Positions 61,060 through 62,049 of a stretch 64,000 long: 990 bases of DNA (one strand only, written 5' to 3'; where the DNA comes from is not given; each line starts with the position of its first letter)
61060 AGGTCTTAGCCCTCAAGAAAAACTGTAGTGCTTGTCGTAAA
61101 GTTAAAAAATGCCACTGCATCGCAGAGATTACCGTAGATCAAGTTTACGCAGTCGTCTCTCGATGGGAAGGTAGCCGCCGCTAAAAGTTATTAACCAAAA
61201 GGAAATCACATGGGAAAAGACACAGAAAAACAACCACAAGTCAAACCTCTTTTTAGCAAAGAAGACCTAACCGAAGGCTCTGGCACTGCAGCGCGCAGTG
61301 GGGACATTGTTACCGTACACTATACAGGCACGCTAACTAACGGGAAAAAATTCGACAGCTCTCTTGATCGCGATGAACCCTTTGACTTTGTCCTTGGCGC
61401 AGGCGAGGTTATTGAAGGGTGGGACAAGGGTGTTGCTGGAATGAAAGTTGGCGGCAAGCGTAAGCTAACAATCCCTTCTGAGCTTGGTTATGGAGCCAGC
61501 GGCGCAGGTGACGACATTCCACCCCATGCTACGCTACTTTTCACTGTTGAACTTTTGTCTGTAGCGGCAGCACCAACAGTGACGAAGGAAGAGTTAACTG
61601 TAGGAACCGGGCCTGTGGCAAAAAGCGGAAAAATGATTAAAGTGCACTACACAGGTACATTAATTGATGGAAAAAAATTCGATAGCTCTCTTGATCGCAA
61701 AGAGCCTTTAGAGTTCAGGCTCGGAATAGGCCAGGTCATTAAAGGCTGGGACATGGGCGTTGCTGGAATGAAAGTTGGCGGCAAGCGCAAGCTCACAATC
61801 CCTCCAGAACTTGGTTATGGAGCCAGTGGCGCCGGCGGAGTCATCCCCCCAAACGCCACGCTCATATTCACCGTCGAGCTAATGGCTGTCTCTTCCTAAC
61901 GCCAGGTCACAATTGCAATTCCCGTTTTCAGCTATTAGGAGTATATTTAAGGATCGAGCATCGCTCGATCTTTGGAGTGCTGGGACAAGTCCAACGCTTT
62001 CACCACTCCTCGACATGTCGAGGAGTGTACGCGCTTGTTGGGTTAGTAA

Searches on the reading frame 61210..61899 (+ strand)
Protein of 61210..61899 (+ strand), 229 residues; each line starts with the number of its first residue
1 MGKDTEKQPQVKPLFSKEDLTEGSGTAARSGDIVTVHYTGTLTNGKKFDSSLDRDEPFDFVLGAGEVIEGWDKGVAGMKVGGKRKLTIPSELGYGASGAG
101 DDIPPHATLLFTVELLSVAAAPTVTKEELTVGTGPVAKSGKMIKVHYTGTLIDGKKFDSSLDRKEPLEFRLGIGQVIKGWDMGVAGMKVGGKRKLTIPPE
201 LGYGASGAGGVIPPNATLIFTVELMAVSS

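Call 55: find_encoding_contigs(protein=window:61210-61899:+, flank=10000, max_places=4)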
Protein window:61210-61899:+ (229 aa): 8 contigs read that carry it; 4 places shown.
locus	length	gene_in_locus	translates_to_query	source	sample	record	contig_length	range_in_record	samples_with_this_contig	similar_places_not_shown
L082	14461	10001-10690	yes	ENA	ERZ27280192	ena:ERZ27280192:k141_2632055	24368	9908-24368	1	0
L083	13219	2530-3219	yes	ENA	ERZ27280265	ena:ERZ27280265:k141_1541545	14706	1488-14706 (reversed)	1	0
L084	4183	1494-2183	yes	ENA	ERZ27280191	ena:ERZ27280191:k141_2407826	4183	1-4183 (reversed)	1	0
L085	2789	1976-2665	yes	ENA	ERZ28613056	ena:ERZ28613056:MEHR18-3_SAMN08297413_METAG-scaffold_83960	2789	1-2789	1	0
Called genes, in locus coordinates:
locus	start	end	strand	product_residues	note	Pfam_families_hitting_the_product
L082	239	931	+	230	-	PF13386:DsbD_2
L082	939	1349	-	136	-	-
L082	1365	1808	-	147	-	PF02561:FliS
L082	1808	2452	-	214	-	PF26154:DUF8042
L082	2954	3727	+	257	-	PF00753:Lactamase_B, PF23023:Anti-Pycsar_Apyc1, PF12706:Lactamase_B_2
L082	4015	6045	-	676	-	PF00676:E1_dh, PF02779:Transket_pyr, PF02780:Transketolase_C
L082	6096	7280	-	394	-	PF00226:DnaJ, PF01556:DnaJ_C, PF00684:DnaJ_CXXCXGXG, PF27439:DnaJ_C_2 (weak)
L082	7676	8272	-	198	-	-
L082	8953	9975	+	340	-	PF01075:Glyco_transf_9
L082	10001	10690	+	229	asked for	PF00254:FKBP_C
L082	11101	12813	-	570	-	PF03781:FGE-sulfatase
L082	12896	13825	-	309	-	PF02588:YitT_membrane, PF10035:DUF2179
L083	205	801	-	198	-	-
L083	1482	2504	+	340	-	PF01075:Glyco_transf_9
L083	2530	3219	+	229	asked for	PF00254:FKBP_C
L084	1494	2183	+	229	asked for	PF00254:FKBP_C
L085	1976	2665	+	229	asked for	PF00254:FKBP_C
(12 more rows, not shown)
